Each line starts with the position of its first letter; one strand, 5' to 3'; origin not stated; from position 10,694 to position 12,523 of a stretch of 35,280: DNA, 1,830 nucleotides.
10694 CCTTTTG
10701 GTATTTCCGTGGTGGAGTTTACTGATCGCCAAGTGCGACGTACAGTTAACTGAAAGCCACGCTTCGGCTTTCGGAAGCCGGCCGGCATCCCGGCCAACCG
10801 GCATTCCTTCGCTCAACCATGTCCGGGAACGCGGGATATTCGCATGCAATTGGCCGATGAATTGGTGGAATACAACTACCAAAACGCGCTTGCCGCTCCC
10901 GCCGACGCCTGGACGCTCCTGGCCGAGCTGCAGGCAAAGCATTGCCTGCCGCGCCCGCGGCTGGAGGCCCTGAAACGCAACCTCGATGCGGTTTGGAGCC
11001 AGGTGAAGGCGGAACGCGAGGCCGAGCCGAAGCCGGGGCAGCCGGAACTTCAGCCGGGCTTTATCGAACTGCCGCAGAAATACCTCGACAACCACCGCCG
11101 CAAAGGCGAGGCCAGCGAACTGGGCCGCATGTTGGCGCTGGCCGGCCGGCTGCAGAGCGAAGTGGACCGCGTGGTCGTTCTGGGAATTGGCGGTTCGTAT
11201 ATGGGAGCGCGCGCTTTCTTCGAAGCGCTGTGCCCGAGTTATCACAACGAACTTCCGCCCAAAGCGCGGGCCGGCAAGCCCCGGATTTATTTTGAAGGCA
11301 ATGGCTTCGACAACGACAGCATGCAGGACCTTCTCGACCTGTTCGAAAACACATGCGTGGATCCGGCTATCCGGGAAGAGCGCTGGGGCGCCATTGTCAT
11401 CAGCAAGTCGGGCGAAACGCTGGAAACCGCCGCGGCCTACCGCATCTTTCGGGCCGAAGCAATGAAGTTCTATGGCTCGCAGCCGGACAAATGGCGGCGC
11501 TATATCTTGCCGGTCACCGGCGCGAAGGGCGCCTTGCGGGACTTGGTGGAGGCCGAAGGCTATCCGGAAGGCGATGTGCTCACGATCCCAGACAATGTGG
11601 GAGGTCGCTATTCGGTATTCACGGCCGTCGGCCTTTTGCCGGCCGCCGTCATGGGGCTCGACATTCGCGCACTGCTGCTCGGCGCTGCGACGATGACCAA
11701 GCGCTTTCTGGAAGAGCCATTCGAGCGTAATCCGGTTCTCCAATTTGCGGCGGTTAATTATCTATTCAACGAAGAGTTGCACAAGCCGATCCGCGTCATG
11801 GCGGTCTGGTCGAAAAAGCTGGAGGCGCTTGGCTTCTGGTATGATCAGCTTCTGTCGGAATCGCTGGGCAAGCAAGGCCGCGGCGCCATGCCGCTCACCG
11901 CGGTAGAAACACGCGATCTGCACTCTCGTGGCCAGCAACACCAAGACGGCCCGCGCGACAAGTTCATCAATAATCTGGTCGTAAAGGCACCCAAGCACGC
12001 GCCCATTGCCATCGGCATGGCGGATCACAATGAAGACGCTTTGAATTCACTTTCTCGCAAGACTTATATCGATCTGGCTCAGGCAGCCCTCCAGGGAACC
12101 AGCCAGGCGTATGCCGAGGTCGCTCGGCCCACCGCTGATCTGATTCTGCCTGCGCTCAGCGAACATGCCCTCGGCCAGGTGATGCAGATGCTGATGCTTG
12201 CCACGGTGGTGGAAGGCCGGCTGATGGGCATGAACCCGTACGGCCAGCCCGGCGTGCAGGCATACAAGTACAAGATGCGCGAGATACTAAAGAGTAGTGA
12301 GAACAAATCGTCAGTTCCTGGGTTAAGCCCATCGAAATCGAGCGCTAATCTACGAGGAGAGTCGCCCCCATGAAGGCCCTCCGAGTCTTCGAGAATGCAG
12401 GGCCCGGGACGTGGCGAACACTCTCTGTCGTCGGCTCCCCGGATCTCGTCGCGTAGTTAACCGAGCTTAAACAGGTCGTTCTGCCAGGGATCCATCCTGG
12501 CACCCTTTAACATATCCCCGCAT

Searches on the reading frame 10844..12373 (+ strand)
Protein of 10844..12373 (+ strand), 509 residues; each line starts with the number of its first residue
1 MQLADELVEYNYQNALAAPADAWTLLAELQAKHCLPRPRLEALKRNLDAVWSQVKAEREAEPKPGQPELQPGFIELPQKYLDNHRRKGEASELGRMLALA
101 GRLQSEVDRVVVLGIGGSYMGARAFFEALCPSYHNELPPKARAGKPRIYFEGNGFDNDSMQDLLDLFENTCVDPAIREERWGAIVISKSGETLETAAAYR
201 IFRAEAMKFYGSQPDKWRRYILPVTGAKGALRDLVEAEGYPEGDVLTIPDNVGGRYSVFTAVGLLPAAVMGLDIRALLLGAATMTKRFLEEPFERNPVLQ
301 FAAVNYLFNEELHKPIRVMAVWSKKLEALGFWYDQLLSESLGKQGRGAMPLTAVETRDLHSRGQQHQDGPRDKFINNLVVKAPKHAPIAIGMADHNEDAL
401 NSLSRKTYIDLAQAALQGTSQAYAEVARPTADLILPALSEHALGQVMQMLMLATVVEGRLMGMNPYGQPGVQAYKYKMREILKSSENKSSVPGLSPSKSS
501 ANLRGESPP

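Call 17: search_protein_families(library=ncbifam, proteins=[window:10844-12373:+], max_evalue=0.001)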
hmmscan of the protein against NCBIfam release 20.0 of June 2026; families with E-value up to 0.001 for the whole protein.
window:10844-12373:+ (509 aa): 7 families
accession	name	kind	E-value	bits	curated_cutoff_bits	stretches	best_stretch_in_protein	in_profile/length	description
NF010697.0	PRK14097.1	equivalog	4.7e-91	305.6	443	1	72-486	46-436/448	glucose-6-phosphate isomerase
NF003016.0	PRK03868.1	equivalog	2e-48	165.2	487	1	104-484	55-409/410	glucose-6-phosphate isomerase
NF040629.1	PGI_Meth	equivalog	1.6e-41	142.8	350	1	107-475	61-392/396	glucose-6-phosphate isomerase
NF007080.0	PRK09533.1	equivalog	2.3e-34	118.4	712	2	165-353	494-676/949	bifunctional transaldolase/phosoglucose isomerase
NF010696.0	PRK14096.1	equivalog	1.1e-32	113.2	671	1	106-485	113-465/528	glucose-6-phosphate isomerase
NF001211.0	PRK00179.1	equivalog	3e-28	98.6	492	2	100-345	139-361/544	glucose-6-phosphate isomerase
NF010695.0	PRK14095.1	equivalog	8.6e-17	60.9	703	1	106-344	150-362/536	glucose-6-phosphate isomerase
